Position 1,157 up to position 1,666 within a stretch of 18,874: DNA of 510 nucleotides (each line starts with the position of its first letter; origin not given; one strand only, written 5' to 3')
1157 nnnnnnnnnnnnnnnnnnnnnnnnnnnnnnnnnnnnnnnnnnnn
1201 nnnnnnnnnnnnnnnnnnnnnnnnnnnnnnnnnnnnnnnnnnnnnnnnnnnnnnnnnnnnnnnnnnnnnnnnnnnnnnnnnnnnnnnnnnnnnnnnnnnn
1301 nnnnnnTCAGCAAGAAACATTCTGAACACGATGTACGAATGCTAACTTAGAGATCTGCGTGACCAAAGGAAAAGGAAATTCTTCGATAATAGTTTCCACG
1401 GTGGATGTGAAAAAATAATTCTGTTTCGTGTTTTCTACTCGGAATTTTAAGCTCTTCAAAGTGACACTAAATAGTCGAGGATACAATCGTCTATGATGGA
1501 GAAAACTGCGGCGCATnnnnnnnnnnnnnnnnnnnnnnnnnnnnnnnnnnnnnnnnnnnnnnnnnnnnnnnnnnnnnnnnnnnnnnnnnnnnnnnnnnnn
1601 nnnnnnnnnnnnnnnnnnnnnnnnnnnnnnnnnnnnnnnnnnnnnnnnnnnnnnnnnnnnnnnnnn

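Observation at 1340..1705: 340-bp near-perfect palindrome with a self-complementary centre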

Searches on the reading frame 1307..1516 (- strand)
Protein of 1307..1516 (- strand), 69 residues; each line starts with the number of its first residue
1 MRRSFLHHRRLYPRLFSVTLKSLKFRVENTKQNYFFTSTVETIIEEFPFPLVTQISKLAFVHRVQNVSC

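Call 33: find_homologous_proteins(query=window:1307-1516:-, max_evalue=10)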
Query window:1307-1516:-: no candidate shares three 5-residue words with the query. No homologue found.

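Call 50: search_protein_representatives(protein=window:1307-1516:-)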
Query: 69 residues. Proteins with E-value up to 0.001 (for the whole library): 1; up to 1e-10: 0; up to 1e-30: 0. The best 1 are listed.
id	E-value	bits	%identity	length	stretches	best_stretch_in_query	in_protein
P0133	3.8e-09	52.4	60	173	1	1-52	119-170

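Call 53: find_encoding_contigs(protein=P0133, flank=10000, max_places=10)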
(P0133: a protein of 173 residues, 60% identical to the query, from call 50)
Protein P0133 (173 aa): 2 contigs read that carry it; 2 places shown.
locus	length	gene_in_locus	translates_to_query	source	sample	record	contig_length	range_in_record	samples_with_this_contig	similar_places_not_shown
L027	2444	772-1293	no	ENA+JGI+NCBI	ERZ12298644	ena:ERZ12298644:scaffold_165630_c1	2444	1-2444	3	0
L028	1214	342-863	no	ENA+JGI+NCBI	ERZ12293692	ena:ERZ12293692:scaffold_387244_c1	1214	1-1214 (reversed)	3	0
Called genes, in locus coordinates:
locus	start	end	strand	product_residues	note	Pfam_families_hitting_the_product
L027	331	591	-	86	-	-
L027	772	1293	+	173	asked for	-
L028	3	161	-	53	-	?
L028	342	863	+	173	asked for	-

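Call 54: list_cluster_members(proteins=[P0133])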
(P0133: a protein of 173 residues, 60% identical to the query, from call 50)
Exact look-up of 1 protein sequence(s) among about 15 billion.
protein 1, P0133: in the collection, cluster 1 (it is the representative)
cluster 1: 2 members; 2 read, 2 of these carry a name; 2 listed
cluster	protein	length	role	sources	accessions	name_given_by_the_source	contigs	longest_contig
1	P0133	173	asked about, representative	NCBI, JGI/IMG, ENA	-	hypothetical protein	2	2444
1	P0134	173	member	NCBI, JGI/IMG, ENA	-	hypothetical protein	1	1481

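Call 61: find_encoding_contigs(protein=P0134, flank=10000, max_places=10)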
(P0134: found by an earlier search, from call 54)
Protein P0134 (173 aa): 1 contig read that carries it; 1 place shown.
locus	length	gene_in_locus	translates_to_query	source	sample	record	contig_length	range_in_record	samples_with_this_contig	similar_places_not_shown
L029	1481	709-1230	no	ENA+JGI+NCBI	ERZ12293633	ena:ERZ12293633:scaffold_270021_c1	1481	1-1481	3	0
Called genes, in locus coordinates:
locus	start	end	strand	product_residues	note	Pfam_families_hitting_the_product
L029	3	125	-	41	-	?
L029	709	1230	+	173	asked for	-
